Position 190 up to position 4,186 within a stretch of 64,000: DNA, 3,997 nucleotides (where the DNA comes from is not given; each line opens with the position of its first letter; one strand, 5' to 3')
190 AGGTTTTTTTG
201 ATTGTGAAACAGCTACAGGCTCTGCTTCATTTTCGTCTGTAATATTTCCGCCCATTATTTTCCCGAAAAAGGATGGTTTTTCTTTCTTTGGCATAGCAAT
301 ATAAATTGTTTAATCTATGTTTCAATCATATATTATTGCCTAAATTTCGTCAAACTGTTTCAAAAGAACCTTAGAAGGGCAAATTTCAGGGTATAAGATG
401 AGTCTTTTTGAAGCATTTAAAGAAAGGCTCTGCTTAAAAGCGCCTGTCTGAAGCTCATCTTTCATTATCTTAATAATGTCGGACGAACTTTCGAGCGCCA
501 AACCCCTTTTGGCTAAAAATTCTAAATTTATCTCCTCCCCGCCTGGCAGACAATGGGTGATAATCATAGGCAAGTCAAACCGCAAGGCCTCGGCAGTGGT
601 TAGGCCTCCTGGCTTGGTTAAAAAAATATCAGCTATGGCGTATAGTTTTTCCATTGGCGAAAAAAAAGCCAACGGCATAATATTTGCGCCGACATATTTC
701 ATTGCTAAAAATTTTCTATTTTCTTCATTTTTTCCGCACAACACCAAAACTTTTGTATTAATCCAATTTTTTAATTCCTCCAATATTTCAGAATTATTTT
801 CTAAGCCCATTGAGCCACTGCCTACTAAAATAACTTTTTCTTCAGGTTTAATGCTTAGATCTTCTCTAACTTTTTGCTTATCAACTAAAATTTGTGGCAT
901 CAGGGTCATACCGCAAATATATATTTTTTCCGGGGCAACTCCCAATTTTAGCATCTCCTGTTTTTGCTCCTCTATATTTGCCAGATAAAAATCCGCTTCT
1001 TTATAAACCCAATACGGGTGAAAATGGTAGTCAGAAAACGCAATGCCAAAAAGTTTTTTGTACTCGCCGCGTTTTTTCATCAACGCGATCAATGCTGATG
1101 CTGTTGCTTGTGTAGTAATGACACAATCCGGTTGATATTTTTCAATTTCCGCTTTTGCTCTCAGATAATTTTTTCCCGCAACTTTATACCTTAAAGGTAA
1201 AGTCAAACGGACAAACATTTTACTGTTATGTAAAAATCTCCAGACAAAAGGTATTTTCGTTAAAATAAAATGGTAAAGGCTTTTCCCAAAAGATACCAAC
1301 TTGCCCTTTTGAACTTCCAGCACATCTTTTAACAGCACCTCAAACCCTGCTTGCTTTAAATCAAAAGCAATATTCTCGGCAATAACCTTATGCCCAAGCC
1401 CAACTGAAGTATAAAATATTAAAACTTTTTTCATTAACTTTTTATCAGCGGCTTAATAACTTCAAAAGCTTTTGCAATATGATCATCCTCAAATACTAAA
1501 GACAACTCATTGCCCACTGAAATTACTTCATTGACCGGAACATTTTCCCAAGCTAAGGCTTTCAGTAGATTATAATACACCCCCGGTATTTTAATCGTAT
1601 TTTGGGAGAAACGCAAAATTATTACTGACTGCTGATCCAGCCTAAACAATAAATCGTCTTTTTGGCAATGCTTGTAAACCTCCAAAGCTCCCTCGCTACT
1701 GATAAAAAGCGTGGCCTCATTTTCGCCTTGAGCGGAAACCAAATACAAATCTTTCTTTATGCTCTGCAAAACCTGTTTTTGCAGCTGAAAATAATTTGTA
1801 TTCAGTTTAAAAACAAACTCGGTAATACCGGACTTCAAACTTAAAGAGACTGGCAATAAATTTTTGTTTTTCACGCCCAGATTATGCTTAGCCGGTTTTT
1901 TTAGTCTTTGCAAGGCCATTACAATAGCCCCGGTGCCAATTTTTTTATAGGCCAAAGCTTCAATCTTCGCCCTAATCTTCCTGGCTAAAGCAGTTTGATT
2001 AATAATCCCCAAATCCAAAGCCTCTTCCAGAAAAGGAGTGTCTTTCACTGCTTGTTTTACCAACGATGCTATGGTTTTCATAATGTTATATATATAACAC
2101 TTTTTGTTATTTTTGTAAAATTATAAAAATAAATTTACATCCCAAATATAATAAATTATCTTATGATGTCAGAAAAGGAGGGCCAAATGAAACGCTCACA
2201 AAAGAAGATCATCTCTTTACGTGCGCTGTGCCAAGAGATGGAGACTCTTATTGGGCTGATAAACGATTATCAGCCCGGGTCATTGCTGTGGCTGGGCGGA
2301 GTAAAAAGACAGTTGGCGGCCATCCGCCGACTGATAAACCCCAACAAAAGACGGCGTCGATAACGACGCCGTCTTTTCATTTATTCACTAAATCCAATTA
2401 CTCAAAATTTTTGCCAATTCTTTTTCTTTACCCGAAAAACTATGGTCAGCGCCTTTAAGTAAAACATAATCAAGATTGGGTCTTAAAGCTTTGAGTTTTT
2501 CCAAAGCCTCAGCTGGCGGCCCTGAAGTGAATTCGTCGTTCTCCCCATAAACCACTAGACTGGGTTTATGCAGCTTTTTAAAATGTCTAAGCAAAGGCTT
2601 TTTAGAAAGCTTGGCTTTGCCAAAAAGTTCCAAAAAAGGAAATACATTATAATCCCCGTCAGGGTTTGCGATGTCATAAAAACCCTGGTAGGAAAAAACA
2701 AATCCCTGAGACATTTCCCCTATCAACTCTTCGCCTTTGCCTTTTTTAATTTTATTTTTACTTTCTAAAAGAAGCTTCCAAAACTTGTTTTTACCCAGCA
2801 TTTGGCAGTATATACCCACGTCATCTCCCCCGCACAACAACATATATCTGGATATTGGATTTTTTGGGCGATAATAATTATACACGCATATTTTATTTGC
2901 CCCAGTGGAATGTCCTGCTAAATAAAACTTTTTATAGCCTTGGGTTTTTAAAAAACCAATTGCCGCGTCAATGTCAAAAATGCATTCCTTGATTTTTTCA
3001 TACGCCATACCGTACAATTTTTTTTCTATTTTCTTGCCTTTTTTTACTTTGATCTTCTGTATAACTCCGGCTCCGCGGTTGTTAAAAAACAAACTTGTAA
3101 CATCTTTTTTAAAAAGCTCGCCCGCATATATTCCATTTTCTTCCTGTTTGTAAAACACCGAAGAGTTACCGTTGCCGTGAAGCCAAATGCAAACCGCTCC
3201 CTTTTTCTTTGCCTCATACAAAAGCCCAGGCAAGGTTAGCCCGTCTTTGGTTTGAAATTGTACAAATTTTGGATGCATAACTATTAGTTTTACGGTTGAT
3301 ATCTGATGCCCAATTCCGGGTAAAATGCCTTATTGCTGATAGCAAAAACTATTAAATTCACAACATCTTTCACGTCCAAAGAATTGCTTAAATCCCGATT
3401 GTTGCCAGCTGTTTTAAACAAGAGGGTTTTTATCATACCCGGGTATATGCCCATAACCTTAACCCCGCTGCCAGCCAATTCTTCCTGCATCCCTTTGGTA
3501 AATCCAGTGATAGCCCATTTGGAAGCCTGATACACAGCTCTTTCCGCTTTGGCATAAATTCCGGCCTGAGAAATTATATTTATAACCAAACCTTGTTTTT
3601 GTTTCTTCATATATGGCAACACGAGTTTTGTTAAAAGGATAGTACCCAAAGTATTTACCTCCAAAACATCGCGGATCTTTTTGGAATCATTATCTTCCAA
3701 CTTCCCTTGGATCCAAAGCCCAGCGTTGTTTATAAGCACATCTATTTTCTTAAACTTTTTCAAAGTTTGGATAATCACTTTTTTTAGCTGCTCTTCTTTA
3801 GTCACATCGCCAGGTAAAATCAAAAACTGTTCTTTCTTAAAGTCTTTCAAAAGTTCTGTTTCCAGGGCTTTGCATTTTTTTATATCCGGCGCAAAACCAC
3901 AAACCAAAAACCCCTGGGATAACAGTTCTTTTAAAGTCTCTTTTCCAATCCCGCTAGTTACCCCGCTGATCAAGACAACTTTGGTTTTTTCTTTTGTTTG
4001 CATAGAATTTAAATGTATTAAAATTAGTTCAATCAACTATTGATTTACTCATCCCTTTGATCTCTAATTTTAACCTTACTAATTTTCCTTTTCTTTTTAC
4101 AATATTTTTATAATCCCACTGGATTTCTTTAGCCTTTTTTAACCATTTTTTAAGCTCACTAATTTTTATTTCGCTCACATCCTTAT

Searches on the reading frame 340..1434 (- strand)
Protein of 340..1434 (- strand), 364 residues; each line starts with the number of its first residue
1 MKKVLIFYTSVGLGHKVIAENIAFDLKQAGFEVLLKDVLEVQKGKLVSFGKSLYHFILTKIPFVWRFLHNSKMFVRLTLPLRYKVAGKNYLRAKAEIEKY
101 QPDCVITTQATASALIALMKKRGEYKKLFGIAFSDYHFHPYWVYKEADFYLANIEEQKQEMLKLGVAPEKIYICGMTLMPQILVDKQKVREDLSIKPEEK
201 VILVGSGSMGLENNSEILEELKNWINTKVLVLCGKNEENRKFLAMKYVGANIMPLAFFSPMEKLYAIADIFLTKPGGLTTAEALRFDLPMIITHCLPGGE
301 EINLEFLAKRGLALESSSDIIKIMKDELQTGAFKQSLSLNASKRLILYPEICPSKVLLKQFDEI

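Call 62: search_protein_families(library=pfam, proteins=[window:340-1434:-], max_evalue=0.0001)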
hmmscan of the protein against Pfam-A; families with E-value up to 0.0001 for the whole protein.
window:340-1434:- (364 aa): 4 families
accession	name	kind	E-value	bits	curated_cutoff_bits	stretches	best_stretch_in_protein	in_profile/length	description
PF06925.17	MGDG_synth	-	4.5e-15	56.6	25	1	20-176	6-167/169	Monogalactosyldiacylglycerol (MGDG) synthase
PF04101.22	Glyco_tran_28_C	-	2.7e-07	31.2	22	1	201-292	1-96/166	Glycosyltransferase family 28 C-terminal domain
PF00534.26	Glycos_transf_1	-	1.3e-05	25.2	26.4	1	188-326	4-158/172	Glycosyl transferases group 1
PF02350.25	Epimerase_2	-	1.3e-05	24.6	30.6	1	145-291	121-282/347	UDP-N-acetylglucosamine 2-epimerase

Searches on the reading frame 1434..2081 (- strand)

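Call 62: search_protein_families(library=pfam, proteins=[window:1434-2081:-], max_evalue=0.0001)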
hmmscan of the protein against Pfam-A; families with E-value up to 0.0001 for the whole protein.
window:1434-2081:- (215 aa): 1 family
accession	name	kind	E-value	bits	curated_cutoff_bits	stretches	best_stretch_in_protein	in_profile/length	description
PF24367.1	DUF7523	-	5.9e-05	23.8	27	0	4-38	2-36/158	Family of unknown function (DUF7523)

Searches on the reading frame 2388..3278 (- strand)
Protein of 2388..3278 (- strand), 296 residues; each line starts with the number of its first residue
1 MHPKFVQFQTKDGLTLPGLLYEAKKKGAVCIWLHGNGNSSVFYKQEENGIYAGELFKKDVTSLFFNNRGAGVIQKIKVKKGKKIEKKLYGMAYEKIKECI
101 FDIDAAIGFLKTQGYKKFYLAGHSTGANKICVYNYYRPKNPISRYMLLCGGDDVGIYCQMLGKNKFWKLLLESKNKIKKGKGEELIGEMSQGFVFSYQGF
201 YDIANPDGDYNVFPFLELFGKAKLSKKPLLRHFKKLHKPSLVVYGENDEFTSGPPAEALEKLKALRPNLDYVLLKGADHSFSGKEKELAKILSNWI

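Call 62: search_protein_families(library=pfam, proteins=[window:2388-3278:-], max_evalue=0.0001)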
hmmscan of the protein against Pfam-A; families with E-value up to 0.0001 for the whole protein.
window:2388-3278:- (296 aa): 4 families
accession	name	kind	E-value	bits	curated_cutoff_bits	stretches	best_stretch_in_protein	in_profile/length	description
PF08538.16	DUF1749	-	7.9e-09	35.5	24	1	102-289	86-286/299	Protein of unknown function (DUF1749)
PF12146.15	Hydrolase_4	-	5.3e-06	26.3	27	1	27-280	4-233/239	Serine aminopeptidase, S33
PF20408.4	Abhydrolase_11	-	4.5e-05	23.7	27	0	225-286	115-172/193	Alpha/beta hydrolase domain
PF00561.26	Abhydrolase_1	-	5.6e-05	23.4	25.8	0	34-281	7-240/245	alpha/beta hydrolase fold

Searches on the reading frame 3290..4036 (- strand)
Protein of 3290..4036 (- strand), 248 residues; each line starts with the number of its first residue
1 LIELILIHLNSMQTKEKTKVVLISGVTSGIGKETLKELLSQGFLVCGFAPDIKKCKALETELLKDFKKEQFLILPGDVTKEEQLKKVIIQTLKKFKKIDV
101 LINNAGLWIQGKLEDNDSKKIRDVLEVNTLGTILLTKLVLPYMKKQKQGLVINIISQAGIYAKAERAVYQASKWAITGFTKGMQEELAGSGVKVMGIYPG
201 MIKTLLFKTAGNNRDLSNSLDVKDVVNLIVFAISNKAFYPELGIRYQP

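Call 62: search_protein_families(library=pfam, proteins=[window:3290-4036:-], max_evalue=0.0001)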
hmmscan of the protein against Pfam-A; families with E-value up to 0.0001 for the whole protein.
window:3290-4036:- (248 aa): 3 families
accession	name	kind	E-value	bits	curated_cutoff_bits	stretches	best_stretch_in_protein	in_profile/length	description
PF00106.31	adh_short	-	5.5e-53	179.8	26.6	1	19-211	1-191/195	short chain dehydrogenase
PF13561.12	adh_short_C2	-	2.3e-33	116.2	27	1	25-221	1-195/236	Enoyl-(Acyl carrier protein) reductase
PF08659.16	KR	-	2e-10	41.3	22.6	1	21-184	3-164/180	KR domain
